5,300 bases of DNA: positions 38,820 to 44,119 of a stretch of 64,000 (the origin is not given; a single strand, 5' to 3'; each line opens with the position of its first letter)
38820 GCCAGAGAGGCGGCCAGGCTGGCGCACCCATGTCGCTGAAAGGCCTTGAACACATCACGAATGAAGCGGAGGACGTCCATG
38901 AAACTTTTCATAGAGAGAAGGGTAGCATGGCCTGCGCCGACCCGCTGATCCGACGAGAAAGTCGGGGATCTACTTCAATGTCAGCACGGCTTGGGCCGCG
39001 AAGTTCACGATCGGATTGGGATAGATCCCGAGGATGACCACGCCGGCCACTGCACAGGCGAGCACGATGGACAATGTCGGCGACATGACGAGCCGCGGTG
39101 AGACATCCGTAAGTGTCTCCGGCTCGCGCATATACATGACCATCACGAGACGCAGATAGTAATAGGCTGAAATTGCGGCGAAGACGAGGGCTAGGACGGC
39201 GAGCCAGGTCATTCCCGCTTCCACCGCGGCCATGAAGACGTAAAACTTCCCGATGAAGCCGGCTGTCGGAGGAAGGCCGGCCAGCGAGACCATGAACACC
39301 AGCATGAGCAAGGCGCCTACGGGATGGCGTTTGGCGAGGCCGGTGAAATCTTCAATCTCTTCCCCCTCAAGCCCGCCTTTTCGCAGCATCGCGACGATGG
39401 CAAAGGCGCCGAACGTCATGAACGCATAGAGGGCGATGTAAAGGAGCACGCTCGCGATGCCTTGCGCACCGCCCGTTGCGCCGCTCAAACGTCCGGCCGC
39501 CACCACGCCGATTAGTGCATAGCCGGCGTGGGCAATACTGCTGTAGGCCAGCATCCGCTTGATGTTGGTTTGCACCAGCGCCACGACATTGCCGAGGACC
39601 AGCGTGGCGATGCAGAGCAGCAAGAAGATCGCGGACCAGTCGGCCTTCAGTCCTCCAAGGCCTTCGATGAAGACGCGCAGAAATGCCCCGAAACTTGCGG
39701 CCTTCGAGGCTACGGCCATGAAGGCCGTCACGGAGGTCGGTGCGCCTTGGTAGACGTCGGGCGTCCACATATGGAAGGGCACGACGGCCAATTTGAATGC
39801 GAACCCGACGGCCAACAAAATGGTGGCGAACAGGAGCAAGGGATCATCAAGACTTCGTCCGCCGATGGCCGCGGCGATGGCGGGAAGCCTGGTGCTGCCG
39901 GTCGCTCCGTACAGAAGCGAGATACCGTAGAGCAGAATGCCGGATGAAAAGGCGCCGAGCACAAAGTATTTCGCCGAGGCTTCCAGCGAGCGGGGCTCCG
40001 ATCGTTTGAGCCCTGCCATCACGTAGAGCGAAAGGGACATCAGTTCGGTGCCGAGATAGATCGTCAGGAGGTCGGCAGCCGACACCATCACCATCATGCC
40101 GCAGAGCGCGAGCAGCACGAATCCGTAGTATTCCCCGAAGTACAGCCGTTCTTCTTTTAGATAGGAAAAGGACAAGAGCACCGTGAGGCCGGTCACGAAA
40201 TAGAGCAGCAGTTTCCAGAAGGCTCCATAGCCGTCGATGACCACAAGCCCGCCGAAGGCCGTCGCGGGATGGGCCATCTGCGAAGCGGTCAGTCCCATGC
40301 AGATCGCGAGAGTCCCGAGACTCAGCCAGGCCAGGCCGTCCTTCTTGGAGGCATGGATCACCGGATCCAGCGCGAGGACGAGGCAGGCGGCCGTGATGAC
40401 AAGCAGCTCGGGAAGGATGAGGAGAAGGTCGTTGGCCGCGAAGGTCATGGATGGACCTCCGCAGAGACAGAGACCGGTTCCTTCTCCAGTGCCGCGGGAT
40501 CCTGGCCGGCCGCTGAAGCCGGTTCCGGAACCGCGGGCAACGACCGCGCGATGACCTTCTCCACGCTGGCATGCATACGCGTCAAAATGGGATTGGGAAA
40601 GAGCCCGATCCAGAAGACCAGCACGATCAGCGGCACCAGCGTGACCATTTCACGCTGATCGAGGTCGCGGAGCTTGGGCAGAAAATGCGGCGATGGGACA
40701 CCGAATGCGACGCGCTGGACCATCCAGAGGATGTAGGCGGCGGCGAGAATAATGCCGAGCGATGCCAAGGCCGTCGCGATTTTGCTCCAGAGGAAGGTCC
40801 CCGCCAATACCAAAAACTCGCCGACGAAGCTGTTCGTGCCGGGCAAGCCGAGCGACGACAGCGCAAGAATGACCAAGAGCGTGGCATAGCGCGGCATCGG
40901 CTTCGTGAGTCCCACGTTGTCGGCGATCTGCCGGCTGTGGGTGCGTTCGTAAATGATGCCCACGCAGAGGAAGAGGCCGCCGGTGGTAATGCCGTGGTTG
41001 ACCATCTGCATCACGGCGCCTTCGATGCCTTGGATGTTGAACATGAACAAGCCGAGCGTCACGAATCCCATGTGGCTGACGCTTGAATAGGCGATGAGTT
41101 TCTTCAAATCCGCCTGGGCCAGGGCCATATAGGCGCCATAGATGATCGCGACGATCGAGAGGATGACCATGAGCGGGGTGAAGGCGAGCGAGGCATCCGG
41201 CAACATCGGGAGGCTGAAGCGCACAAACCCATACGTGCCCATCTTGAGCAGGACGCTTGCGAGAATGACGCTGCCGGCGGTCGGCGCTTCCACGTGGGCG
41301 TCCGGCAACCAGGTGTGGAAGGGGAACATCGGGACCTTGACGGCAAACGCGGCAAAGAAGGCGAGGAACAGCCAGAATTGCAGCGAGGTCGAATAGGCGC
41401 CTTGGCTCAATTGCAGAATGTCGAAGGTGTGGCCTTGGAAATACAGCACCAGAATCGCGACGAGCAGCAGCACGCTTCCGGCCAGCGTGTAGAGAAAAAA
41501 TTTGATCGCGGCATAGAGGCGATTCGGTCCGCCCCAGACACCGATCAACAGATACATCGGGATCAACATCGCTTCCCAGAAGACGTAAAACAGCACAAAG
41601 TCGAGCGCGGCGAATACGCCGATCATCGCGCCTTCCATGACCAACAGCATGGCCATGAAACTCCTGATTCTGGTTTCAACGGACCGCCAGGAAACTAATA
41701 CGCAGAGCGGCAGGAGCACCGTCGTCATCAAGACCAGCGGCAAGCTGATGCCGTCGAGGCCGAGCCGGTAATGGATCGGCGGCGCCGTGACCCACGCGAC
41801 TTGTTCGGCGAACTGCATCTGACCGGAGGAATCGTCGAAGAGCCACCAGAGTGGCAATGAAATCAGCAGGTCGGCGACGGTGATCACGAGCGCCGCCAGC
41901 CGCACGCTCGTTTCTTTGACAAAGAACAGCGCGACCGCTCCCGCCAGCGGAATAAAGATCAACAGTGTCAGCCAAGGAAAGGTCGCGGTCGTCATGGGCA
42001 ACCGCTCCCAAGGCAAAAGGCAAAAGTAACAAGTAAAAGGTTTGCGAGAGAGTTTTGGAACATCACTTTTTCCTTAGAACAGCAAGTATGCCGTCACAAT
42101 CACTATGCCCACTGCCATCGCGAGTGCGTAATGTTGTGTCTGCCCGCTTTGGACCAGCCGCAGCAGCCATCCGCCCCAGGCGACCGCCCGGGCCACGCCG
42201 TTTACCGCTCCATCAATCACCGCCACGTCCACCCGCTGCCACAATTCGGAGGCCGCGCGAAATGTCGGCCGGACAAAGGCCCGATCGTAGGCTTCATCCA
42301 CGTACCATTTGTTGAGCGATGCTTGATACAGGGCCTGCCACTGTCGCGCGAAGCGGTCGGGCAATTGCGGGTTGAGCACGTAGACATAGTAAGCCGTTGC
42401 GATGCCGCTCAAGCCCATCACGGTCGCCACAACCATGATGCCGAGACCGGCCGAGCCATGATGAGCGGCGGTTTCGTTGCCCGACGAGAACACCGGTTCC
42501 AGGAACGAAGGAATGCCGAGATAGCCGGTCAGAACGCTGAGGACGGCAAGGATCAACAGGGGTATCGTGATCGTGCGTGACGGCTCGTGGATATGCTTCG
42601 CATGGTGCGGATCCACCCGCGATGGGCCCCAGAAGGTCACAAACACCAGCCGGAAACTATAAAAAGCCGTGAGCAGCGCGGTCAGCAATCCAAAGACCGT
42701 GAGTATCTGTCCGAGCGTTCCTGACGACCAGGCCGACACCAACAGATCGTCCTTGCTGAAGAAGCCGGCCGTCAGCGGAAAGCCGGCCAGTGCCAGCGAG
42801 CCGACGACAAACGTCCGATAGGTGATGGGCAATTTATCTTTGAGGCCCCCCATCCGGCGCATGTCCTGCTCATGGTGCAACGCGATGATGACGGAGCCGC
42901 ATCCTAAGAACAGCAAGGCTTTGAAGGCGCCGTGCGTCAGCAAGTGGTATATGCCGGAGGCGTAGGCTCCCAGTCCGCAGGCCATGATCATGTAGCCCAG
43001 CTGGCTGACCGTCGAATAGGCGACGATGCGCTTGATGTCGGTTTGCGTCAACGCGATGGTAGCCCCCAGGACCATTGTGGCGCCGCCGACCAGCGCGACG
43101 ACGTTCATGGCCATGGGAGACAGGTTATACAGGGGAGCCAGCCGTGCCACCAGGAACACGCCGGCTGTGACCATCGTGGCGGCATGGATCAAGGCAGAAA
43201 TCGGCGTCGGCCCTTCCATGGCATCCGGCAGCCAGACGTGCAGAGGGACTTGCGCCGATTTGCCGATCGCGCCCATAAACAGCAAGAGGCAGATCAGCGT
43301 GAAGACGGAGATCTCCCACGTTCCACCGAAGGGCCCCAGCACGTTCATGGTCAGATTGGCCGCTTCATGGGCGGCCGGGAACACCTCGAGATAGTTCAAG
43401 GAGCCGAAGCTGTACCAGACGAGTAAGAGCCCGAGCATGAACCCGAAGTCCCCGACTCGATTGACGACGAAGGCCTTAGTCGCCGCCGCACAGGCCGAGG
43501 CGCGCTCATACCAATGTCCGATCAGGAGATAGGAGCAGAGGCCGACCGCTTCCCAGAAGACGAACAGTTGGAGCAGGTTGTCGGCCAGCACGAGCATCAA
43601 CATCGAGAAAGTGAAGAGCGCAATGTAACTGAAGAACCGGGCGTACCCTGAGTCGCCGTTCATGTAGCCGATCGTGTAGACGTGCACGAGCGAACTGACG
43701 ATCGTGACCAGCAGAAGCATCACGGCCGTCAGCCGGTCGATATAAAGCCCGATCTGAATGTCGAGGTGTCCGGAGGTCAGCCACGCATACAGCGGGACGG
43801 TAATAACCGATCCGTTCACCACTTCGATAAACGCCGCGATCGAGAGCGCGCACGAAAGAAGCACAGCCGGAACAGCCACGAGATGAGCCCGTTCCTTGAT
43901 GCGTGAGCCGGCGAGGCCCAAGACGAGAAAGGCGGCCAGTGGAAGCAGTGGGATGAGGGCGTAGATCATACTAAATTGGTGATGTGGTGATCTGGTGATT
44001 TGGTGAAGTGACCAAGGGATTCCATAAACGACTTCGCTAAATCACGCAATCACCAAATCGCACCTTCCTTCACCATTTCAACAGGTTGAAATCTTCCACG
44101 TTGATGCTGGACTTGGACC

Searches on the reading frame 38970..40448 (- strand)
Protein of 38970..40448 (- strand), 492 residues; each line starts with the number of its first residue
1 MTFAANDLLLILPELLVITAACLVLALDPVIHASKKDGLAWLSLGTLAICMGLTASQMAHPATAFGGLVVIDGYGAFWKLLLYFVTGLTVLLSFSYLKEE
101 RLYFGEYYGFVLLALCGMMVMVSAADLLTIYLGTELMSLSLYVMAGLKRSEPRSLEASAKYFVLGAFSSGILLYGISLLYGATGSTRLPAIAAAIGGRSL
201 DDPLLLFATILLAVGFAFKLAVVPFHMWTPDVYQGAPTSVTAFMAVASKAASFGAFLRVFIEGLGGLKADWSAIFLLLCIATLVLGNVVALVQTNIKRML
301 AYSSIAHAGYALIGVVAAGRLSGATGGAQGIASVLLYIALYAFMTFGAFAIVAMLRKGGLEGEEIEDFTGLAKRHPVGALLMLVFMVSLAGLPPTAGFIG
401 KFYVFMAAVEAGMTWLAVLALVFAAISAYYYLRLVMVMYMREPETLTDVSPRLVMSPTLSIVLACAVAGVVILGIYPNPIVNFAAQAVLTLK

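Call 85: search_protein_families(library=pfam, proteins=[window:38970-40448:-], max_evalue=0.00001)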
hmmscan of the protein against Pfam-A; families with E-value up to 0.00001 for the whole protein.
window:38970-40448:- (492 aa): 1 family
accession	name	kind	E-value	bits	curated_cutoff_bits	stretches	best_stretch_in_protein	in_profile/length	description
PF00361.26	Proton_antipo_M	-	4.2e-80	269.5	21.5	1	124-426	1-293/294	NADH:quinone oxidoreductase/Mrp antiporter, TM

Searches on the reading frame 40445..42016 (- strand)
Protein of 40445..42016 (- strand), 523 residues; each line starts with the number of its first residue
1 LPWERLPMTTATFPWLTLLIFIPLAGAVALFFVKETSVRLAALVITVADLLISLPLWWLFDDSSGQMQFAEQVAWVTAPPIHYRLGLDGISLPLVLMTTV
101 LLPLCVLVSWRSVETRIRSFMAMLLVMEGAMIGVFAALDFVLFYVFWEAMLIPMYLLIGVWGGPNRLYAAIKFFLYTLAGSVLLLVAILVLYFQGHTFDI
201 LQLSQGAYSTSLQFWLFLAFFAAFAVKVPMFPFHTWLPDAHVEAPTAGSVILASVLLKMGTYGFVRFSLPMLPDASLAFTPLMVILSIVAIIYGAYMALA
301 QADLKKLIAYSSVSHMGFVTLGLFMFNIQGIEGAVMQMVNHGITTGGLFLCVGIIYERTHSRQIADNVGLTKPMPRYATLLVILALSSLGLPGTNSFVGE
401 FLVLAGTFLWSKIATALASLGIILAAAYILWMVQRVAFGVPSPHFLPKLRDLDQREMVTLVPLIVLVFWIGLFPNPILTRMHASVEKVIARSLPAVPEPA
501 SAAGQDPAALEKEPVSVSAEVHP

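Call 85: search_protein_families(library=pfam, proteins=[window:40445-42016:-], max_evalue=0.00001)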
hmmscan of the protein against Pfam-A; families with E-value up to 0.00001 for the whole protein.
window:40445-42016:- (523 aa): 1 family
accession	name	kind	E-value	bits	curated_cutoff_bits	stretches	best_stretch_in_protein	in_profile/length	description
PF00361.26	Proton_antipo_M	-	2.3e-83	280.2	21.5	1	137-421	1-290/294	NADH:quinone oxidoreductase/Mrp antiporter, TM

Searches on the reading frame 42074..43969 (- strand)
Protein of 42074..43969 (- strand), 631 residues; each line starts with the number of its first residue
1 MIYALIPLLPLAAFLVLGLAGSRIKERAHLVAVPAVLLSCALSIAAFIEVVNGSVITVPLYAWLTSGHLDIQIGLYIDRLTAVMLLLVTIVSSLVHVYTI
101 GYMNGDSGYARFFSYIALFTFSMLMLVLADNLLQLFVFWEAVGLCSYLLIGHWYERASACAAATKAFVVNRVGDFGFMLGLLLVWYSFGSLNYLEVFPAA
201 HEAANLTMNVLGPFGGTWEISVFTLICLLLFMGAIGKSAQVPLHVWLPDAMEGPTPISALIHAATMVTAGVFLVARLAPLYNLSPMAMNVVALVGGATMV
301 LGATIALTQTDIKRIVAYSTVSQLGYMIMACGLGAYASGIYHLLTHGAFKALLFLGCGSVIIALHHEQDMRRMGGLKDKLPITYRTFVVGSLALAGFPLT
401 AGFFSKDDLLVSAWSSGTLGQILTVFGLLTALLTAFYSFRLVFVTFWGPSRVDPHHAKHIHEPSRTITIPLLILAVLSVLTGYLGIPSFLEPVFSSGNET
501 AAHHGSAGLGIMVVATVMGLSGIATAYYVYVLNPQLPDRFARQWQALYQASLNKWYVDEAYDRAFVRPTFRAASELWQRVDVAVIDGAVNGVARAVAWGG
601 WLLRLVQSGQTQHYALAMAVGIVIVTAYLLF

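Call 85: search_protein_families(library=pfam, proteins=[window:42074-43969:-], max_evalue=0.00001)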
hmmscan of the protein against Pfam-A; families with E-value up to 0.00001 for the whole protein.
window:42074-43969:- (631 aa): 2 families
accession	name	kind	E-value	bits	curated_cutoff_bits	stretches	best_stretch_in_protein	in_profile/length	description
PF00361.26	Proton_antipo_M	-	1.2e-81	274.6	21.5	1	129-431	1-291/294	NADH:quinone oxidoreductase/Mrp antiporter, TM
PF00662.26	Proton_antipo_N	-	2.5e-21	75.7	24.5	1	63-113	1-51/51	NADH-Ubiquinone oxidoreductase (complex I), chain 5 N-terminus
